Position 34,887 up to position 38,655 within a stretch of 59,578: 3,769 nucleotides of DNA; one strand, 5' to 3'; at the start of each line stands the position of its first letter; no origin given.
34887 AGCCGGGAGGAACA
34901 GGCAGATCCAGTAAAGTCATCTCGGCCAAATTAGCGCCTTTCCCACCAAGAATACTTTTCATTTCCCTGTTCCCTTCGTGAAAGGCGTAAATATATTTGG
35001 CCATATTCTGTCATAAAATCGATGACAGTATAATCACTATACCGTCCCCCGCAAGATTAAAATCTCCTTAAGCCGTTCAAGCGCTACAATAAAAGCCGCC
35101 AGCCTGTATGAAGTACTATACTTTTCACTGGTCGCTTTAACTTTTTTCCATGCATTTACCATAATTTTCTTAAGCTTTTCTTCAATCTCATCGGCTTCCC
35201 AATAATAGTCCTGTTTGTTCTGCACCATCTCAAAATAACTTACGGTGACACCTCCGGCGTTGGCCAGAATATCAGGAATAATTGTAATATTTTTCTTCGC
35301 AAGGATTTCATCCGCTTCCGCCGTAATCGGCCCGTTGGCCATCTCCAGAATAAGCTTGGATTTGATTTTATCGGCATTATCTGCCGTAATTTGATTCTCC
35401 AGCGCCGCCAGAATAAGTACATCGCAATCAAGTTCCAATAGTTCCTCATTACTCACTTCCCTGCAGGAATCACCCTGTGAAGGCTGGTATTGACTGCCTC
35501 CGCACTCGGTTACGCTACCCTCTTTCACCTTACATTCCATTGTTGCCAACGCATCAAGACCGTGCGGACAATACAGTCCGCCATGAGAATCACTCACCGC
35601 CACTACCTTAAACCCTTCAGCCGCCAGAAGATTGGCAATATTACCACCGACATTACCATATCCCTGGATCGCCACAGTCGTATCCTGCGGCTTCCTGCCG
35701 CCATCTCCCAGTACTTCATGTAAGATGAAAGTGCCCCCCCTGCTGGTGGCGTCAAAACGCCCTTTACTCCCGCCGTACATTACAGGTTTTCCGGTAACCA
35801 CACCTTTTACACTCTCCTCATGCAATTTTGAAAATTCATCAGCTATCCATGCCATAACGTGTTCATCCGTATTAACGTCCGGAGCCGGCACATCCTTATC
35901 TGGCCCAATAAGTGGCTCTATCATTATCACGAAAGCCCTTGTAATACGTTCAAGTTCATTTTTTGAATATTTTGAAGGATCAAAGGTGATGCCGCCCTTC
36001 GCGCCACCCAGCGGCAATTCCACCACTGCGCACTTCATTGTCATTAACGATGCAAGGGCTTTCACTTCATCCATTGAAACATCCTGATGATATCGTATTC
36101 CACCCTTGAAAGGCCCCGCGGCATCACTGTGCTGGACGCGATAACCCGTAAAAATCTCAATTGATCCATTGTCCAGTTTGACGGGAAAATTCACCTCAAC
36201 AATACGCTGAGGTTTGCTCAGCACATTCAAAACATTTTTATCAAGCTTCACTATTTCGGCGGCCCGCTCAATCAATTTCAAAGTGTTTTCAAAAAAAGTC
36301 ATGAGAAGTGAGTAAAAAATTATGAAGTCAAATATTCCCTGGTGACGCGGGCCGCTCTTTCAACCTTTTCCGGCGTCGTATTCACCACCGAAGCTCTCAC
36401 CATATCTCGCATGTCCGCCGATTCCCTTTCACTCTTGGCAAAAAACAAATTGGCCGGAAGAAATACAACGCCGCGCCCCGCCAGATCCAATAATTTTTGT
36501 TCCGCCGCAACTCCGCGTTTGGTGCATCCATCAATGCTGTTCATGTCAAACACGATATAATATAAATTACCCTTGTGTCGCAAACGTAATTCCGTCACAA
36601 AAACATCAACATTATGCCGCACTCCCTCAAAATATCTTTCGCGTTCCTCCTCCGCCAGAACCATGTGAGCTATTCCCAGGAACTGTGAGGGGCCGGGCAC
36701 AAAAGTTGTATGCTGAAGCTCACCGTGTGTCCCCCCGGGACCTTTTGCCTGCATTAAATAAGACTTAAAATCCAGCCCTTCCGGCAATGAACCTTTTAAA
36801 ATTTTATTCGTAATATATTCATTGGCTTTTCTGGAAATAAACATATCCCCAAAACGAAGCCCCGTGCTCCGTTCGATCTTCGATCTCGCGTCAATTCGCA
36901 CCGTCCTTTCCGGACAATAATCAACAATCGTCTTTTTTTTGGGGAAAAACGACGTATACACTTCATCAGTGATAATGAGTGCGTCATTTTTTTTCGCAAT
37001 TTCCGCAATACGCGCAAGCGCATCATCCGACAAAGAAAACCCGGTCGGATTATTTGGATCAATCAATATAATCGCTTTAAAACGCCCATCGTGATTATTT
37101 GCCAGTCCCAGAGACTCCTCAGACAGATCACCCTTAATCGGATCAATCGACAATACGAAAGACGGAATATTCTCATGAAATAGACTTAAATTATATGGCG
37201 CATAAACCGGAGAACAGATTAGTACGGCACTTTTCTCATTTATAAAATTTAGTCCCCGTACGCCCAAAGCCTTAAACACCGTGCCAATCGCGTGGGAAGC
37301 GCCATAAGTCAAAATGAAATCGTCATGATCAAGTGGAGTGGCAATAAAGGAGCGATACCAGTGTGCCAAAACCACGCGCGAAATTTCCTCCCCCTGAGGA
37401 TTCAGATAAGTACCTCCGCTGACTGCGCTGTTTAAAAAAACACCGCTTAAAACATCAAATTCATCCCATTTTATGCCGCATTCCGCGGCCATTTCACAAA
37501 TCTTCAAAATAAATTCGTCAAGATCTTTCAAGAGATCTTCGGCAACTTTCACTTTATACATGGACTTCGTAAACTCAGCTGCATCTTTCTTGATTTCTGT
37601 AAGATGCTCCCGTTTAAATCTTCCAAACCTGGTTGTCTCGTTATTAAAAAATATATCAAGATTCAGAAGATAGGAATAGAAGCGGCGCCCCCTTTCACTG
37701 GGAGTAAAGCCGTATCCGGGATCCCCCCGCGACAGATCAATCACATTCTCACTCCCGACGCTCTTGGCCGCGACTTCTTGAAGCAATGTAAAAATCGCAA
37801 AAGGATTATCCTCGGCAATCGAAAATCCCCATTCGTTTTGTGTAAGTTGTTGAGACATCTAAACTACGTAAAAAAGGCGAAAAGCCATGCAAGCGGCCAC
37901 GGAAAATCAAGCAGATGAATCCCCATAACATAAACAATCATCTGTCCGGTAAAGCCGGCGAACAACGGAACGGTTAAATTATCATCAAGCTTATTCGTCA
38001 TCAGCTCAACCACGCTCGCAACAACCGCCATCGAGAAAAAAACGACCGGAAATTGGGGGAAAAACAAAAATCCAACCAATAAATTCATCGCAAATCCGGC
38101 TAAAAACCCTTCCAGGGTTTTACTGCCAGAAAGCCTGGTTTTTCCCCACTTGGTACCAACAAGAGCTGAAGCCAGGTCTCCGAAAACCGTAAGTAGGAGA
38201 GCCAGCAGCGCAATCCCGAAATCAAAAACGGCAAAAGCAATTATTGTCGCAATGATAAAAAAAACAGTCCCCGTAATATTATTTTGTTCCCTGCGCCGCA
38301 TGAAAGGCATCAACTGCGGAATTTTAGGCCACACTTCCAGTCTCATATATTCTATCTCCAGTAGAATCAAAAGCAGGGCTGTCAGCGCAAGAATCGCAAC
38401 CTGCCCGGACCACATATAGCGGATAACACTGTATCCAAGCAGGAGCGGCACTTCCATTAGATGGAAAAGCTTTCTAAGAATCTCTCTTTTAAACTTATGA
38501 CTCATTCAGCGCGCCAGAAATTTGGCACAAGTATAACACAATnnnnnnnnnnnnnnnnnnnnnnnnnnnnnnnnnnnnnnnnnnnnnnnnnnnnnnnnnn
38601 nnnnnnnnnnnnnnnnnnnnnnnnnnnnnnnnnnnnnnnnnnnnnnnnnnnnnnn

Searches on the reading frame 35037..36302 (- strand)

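Call 65: search_protein_families(library=pfam, proteins=[window:35037-36302:-], max_evalue=0.0001)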
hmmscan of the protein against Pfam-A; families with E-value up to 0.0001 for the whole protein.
window:35037-36302:- (421 aa): 2 families
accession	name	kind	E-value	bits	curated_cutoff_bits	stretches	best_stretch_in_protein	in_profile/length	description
PF00208.27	ELFV_dehydrog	-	1.2e-73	248.3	23.4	1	177-419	1-241/241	Glutamate/Leucine/Phenylalanine/Valine dehydrogenase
PF02812.23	ELFV_dehydrog_N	-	2.5e-56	189.4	25.3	1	31-159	1-129/129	Glu/Leu/Phe/Val dehydrogenase, dimerisation domain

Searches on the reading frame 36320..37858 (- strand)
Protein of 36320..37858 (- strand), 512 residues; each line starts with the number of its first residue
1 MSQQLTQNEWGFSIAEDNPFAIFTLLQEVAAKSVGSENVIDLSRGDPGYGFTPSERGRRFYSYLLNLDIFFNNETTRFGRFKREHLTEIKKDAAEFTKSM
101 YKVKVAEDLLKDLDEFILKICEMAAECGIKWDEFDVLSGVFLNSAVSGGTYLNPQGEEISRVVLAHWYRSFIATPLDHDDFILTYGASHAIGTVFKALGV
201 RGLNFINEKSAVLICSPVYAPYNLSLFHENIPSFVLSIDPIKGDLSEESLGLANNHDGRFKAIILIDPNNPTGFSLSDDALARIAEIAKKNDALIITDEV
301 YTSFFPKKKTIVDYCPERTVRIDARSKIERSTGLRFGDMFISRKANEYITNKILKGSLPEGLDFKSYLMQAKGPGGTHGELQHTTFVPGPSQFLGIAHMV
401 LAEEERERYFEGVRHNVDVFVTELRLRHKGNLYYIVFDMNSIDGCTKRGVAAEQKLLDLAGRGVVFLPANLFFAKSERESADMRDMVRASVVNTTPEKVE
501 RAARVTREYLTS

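Call 65: search_protein_families(library=pfam, proteins=[window:36320-37858:-], max_evalue=0.0001)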
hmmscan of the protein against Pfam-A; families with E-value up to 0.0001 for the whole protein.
window:36320-37858:- (512 aa): 1 family
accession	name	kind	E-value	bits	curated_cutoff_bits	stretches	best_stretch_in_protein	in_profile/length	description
PF00155.27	Aminotran_1_2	-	5.4e-13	49.3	19.7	1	150-309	37-196/361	Aminotransferase class I and II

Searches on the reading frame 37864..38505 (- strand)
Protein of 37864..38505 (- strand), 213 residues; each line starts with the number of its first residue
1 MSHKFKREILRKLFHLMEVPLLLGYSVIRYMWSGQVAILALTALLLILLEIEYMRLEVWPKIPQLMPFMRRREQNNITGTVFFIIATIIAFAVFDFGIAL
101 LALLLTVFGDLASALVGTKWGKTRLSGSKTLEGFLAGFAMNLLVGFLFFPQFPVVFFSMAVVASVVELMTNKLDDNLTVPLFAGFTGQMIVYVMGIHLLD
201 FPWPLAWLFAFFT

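Call 65: search_protein_families(library=pfam, proteins=[window:37864-38505:-], max_evalue=0.0001)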
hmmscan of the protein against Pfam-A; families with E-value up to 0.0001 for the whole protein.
window:37864-38505:- (213 aa): 1 family
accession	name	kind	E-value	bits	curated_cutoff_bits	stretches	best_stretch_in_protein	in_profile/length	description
PF01148.25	CTP_transf_1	-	1.4e-05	25.5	24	1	78-168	114-212/264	Cytidylyltransferase family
